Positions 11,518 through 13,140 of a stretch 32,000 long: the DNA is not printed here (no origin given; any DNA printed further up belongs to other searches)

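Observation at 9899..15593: Tad/Epd-like type IV filament locus in an archaeal genome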

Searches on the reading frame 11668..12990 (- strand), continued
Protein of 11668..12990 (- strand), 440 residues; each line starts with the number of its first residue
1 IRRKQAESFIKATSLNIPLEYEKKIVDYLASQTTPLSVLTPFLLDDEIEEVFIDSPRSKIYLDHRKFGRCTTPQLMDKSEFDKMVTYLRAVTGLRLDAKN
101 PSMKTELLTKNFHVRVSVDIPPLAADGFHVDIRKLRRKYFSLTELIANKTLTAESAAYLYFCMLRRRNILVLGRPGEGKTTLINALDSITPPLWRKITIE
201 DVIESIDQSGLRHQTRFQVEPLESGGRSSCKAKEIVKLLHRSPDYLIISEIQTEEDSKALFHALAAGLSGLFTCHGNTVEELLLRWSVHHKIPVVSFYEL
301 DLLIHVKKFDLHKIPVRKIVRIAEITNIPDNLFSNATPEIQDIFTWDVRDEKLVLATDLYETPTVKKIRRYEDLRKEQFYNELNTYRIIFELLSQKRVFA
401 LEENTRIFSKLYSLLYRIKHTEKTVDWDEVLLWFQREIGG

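Call 43: search_solved_structures(query=window:11668-12990:-, max_evalue=0.001, show_alignments=4)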
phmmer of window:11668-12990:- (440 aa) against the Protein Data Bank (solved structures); distinct sequences matched with E-value up to 0.001: 9.
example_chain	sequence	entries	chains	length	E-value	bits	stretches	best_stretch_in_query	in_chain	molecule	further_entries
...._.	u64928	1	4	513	1.8e-24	89.6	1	14-400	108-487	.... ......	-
4ihq_A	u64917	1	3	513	1.2e-23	86.9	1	14-400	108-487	FlaI ATPase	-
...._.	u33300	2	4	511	2.9e-23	85.7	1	21-411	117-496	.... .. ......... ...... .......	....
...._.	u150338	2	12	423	1.8e-18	69.9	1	15-285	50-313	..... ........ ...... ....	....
8rjf_A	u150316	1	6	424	1.8e-18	69.9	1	15-285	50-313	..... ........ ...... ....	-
9e24_A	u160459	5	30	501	2.8e-18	69.2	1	15-285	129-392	CpaF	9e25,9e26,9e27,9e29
2gza_A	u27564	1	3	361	4.5e-06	29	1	123-281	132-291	Type IV secretion system protein VirB11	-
6bge_A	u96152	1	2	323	1.7e-05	27.1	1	166-286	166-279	VirB11-like protein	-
1g6o_A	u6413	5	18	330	1.8e-05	27.1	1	166-286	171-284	CAG-ALPHA | virB11 homolog | Cag-alfa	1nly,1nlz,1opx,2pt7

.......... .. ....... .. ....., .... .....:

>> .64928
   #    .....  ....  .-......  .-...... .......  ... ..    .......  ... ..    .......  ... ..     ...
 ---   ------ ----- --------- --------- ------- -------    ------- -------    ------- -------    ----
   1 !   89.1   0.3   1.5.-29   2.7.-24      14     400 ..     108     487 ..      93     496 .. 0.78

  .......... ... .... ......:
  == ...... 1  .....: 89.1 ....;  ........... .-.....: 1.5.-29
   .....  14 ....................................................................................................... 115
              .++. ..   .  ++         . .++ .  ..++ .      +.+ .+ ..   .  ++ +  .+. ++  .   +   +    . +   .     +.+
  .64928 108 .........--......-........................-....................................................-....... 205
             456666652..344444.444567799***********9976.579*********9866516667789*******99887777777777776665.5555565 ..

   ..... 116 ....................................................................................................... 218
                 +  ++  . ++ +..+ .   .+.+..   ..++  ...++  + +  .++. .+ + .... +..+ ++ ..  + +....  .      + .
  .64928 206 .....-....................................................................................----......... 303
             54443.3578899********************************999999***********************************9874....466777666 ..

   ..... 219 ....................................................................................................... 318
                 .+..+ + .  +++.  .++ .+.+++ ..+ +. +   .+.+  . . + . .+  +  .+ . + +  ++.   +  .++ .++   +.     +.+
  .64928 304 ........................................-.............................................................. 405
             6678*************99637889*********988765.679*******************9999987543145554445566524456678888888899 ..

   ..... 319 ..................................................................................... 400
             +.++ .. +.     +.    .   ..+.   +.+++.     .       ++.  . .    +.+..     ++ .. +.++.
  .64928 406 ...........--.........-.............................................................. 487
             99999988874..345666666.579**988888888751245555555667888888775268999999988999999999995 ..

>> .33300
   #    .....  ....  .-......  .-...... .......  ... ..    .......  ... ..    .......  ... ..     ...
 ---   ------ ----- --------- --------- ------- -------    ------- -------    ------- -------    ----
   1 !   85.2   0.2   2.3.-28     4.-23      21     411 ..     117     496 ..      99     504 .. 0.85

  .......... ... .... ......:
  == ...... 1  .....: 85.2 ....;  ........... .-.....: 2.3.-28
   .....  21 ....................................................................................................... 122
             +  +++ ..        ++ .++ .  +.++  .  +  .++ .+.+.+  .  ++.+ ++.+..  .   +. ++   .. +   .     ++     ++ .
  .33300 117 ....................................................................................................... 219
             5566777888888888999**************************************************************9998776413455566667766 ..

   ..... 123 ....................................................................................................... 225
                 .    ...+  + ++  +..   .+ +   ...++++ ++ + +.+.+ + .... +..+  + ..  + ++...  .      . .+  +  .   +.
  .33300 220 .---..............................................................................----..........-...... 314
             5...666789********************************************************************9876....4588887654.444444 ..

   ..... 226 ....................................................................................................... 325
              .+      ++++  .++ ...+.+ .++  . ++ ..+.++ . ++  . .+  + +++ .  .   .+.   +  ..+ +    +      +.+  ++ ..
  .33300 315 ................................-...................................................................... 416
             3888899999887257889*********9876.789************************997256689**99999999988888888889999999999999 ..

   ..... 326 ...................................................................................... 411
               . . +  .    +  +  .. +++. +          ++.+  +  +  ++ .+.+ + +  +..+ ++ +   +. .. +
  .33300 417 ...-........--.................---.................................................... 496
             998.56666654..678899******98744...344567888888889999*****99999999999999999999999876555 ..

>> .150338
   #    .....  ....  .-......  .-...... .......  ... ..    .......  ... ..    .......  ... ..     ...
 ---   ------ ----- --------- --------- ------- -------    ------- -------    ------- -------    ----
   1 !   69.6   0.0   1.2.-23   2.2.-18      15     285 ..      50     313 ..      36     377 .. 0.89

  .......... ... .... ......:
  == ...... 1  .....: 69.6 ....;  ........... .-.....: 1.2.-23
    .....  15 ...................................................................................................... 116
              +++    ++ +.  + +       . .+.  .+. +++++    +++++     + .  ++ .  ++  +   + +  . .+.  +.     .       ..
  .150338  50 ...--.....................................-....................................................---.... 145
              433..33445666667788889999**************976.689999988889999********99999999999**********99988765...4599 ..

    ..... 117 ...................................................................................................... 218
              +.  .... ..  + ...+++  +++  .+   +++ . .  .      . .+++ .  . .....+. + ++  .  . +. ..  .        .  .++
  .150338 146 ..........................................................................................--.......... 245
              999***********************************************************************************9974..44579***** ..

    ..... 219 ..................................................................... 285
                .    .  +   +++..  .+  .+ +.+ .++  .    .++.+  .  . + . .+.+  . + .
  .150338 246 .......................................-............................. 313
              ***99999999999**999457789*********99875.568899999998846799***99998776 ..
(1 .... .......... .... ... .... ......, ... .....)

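Call 44: search_dna_similar(query=window:11668-12990:-, collection=plasmids, mode=protein, max_rows=60, max_evalue=0.001, rows=spread)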
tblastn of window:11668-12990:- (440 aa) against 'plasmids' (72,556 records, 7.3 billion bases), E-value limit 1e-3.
Records with a match: 2233; places in all: 2428; records where one place covers at least 80% of the query: 5.
Best place of each record, by identity: <60% 2233.
By first word of the organism name: Escherichia 492; Rhizobium 208; Agrobacterium 152; Ralstonia 139; Xanthomonas 105; Sinorhizobium 104; Vibrio 82; Pseudosulfitobacter 72; Campylobacter 72; Salmonella 67; and 166 more.
By predicted mobility (MOB-suite, as given by PLSDB): conjugative 1315; non-mobilizable 594; mobilizable 324.
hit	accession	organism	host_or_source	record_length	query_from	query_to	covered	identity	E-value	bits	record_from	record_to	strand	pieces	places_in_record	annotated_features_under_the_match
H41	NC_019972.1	Methanomethylovorans hollandica DSM 15978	-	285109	16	438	96%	24.9%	1e-16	91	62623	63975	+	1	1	ATPase, T2SS/T4P/T4SS family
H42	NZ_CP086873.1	Pseudosulfitobacter pseudonitzschiae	Skeletonema costatum,The surface ...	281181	25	346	73%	27.2%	2e-22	108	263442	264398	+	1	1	CpaF family protein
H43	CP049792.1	Ralstonia solanacearum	whole organism,isolated from the ...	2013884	5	334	75%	26.0%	7e-19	97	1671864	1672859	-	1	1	CpaF family protein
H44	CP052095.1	Ralstonia solanacearum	tomato,cell culture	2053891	5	334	75%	26.0%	8e-19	97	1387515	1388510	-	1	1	none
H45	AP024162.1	Ralstonia solanacearum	Curcuma aromatica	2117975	5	334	75%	26.0%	8e-19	97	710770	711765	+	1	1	type II/IV secretion system ATP-binding protein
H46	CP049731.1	Rhizobium leguminosarum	Pisum sativum,Pisum sativum nodules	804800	3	328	74%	26.3%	8e-20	100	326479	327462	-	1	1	CpaF family protein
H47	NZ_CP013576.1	Rhizobium phaseoli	Phaseolus vulgaris,Whole ...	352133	14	328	72%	26.9%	3e-19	98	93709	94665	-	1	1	CpaF family protein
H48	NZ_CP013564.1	Rhizobium phaseoli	Phaseolus vulgaris,Whole ...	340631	16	328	71%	26.4%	3e-18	95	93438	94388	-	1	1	CpaF family protein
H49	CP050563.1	Rhizobium leguminosarum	Lathyrus sativus,cell culture,root ...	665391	23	331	70%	26.4%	5e-10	69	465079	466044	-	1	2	CpaF family protein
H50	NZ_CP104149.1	Sinorhizobium medicae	Trigonella foenum-graecum,cell culture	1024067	9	352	78%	23.4%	1e-17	94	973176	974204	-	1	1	record has no annotation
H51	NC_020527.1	Sinorhizobium meliloti 2011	-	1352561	9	352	78%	23.4%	4e-17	92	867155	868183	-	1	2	none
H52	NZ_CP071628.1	Rhizobium leguminosarum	lentil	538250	23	331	70%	25.8%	1e-8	66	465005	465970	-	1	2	ATPase, T2SS/T4P/T4SS family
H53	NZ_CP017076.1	Novosphingobium resinovorum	single cell,soil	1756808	25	334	70%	24.7%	5e-20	100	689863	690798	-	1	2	none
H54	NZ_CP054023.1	Rhizobium indicum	Pisum sativum l. (pea),Pure culture,Pea ...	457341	42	331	66%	25.7%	8e-9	66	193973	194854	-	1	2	ATPase, T2SS/T4P/T4SS family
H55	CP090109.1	Rhizobium leguminosarum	Trifolium ambiguum,Cell culture,Plant ...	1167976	39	323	65%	25.7%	1e-5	55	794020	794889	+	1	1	virB11: P-type DNA transfer ATPase VirB11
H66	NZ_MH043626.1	Escherichia coli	-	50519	43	285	55%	26.5%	4e-5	54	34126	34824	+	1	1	trbB: P-type conjugative transfer ATPase TrbB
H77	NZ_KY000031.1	Agrobacterium tumefaciens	-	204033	42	276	53%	22.4%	2e-4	51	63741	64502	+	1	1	virB11: P-type DNA transfer ATPase VirB11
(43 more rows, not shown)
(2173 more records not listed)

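Call 48: get_annotated_region(hit=H77, flank=1000)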
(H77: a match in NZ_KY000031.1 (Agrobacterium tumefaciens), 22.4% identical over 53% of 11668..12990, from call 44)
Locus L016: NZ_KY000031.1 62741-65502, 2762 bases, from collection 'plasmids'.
description: Agrobacterium tumefaciens strain Tun198 plasmid pTi_Tun198, complete sequence
organism: Agrobacterium tumefaciens (NCBI taxid 358)
taxonomy: Bacteria; Pseudomonadota; Alphaproteobacteria; Hyphomicrobiales; Rhizobiaceae; Agrobacterium; Agrobacterium tumefaciens
host: -; source: -; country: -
typing (MOB-suite, as given by PLSDB): conjugative; replicon rep_cluster_490; relaxase MOBQ; mating-pair formation MPF_T
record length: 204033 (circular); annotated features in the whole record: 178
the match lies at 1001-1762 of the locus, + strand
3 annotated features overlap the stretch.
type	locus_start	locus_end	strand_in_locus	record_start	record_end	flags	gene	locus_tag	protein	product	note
CDS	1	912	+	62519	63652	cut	virB10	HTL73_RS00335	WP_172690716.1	type IV secretion system protein VirB10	-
CDS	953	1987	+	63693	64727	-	virB11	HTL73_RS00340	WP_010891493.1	P-type DNA transfer ATPase VirB11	GO:0044097 - secretion by the type IV secretion system [Evidence IEA]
CDS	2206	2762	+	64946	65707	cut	virG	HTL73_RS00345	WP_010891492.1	two-component system response regulator VirG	-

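Call 49: get_annotated_region(hit=H66, flank=1000)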
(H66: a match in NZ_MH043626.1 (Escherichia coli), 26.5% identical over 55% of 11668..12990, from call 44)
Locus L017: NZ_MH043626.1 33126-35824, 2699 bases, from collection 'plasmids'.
description: Escherichia coli strain GDZJ004 plasmid pGDZJ004, complete sequence
organism: Escherichia coli (NCBI taxid 562)
taxonomy: Bacteria; Pseudomonadota; Gammaproteobacteria; Enterobacterales; Enterobacteriaceae; Escherichia; Escherichia coli
host: -; source: -; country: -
typing (MOB-suite, as given by PLSDB): conjugative; replicon IncP; relaxase MOBP; mating-pair formation MPF_T
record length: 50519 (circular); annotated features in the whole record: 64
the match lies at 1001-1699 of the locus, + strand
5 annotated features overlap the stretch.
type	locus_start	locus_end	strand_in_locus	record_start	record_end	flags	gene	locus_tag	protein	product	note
CDS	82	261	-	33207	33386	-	-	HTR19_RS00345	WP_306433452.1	single-stranded DNA-binding protein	-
CDS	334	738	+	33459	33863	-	-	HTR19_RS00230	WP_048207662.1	transcriptional regulator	-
CDS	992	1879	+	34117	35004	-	trbB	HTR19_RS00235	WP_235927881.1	P-type conjugative transfer ATPase TrbB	-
CDS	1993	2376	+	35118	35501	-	-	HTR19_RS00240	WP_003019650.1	TrbC/VirB2 family protein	-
CDS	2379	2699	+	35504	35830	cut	-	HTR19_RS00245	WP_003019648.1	conjugal transfer protein TrbD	-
